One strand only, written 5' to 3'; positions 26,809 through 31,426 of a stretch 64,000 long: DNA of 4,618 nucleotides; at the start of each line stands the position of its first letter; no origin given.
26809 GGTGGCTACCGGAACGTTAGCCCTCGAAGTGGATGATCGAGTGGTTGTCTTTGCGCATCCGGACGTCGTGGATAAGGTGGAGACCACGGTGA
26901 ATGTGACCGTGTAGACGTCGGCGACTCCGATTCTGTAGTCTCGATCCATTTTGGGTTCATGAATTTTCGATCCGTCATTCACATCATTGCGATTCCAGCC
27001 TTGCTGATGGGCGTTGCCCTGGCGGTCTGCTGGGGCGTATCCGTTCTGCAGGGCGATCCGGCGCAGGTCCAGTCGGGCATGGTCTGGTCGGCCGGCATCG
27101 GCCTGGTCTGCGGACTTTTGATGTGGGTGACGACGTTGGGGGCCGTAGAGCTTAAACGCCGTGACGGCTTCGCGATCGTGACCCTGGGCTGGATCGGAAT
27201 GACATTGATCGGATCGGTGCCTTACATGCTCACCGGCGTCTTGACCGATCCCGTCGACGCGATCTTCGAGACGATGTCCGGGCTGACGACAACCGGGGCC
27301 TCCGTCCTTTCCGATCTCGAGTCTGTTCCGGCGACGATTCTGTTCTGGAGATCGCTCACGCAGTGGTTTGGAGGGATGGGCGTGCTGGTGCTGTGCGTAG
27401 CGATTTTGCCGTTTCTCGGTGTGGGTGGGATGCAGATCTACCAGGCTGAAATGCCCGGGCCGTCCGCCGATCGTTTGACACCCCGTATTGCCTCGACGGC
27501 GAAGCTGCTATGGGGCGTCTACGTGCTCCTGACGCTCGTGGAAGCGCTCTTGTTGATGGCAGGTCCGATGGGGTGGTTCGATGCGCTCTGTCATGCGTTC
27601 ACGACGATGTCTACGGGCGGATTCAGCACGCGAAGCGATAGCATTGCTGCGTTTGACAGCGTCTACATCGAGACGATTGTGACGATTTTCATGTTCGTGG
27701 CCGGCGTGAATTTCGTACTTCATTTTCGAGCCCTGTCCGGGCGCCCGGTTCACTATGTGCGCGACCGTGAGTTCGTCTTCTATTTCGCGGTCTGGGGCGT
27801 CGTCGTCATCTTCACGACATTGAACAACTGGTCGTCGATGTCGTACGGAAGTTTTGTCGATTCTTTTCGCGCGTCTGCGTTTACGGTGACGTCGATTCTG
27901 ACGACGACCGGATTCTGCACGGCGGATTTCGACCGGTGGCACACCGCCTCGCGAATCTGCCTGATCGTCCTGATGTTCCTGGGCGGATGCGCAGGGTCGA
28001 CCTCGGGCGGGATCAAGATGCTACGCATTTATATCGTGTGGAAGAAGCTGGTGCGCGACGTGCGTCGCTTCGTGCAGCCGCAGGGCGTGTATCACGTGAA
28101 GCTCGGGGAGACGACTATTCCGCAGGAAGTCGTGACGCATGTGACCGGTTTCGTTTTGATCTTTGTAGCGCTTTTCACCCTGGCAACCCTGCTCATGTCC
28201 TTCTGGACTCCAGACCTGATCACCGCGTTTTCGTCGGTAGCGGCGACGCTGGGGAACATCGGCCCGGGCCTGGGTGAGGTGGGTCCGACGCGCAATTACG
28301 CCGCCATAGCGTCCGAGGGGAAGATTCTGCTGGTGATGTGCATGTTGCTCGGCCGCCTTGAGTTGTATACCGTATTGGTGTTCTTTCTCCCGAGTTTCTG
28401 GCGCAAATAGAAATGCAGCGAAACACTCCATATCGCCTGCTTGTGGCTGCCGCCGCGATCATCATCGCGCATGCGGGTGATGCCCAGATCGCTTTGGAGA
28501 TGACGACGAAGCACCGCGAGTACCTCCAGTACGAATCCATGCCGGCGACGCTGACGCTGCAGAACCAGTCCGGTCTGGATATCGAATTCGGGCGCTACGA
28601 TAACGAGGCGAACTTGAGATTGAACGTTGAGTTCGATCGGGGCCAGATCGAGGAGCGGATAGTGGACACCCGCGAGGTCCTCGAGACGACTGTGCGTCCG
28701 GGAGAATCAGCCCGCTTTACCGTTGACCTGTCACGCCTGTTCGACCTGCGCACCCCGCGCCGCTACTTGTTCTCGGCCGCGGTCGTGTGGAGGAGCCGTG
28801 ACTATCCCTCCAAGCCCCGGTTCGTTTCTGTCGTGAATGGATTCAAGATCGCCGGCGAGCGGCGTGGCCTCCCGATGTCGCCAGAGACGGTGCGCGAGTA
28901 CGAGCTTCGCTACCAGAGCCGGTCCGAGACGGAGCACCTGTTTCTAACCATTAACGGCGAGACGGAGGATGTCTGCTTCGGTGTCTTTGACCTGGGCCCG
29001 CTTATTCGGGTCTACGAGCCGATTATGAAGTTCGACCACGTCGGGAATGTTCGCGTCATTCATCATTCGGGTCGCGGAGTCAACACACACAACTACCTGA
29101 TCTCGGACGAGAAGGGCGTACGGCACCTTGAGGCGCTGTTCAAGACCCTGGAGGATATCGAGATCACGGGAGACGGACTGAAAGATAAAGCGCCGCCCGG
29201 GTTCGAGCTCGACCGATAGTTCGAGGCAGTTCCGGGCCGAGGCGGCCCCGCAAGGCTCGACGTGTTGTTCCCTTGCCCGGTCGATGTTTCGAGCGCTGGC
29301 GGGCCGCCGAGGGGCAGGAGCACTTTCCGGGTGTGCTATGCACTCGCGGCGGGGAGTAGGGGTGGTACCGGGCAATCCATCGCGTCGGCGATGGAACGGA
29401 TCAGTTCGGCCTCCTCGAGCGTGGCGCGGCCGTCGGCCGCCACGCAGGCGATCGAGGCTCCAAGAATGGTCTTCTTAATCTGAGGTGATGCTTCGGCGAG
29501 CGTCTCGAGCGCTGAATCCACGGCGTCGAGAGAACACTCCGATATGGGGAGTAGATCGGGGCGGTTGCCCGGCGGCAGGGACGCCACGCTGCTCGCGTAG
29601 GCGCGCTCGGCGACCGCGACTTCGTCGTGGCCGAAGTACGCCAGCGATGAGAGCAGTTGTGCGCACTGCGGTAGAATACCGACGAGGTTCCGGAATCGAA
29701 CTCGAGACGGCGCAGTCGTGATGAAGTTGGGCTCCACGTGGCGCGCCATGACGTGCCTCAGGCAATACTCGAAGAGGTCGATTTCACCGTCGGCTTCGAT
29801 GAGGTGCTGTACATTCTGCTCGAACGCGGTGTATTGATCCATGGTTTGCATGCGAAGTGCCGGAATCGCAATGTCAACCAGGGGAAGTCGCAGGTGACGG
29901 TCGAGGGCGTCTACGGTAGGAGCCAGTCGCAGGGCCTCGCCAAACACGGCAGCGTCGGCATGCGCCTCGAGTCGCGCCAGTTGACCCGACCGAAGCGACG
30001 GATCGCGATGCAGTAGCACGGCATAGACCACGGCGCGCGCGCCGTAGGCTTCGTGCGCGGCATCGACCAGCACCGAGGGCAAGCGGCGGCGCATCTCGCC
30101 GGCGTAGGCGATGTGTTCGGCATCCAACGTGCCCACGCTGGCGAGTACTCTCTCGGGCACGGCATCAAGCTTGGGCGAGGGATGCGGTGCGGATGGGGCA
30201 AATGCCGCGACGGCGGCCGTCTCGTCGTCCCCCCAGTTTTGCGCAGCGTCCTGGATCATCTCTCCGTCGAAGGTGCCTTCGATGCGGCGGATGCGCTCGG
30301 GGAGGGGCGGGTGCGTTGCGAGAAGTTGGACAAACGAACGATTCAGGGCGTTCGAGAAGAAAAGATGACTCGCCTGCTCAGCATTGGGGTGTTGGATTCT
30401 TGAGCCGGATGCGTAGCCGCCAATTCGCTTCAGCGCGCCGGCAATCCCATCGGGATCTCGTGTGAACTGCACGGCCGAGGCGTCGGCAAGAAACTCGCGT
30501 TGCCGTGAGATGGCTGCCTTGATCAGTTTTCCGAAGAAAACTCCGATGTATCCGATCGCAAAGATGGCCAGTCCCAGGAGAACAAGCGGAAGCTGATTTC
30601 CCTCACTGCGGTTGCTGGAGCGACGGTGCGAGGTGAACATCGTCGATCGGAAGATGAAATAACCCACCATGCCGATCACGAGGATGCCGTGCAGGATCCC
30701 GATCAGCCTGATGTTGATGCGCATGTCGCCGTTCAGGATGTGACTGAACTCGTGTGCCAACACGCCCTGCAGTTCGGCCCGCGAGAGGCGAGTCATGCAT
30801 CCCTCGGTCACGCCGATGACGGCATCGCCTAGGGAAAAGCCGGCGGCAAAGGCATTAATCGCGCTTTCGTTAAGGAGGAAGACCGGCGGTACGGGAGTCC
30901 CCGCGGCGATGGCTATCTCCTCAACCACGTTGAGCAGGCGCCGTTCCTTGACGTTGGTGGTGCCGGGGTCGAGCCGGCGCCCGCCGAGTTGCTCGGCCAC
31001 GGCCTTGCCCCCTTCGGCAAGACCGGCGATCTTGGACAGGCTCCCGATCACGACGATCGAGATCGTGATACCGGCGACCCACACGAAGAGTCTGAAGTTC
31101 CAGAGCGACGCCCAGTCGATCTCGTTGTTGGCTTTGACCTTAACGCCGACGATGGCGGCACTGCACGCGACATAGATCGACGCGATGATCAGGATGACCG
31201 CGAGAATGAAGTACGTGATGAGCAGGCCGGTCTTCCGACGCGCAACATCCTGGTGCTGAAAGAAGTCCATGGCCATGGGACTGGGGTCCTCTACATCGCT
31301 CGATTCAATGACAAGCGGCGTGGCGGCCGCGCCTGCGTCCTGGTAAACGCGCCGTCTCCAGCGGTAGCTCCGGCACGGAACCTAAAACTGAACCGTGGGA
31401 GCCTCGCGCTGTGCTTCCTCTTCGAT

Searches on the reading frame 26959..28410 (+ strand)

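Call 64: search_protein_families(library=pfam, proteins=[window:26959-28410:+], max_evalue=0.0001)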
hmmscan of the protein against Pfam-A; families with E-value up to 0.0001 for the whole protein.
window:26959-28410:+ (483 aa): 1 family
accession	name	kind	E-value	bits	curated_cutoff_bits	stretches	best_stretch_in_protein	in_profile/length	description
PF02386.22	TrkH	-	5.1e-73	246.7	27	1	53-478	18-497/502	Cation transport protein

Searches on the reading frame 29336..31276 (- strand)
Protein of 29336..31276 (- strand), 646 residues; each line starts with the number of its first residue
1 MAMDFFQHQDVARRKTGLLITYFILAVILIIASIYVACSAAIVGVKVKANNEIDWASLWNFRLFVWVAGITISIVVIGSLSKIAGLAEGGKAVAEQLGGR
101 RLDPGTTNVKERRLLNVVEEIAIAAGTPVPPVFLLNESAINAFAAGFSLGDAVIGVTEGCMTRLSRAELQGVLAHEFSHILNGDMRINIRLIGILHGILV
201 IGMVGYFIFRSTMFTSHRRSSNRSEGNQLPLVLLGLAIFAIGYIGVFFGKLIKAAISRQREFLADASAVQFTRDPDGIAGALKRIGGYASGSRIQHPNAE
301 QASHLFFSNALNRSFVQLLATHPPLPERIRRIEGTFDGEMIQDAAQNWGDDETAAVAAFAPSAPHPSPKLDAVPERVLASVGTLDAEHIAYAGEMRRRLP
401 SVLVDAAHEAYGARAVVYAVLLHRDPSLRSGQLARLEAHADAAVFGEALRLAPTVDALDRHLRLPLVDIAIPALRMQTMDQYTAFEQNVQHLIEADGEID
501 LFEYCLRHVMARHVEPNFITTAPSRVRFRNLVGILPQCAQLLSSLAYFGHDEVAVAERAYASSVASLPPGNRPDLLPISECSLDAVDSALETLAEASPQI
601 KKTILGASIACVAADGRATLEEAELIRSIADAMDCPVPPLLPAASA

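Call 64: search_protein_families(library=pfam, proteins=[window:29336-31276:-], max_evalue=0.0001)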
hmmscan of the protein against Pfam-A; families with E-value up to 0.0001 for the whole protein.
window:29336-31276:- (646 aa): 1 family
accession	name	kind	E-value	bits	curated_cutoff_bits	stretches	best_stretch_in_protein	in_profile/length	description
PF01435.24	Peptidase_M48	-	1.5e-28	100.3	20.3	1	110-334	3-184/186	Peptidase family M48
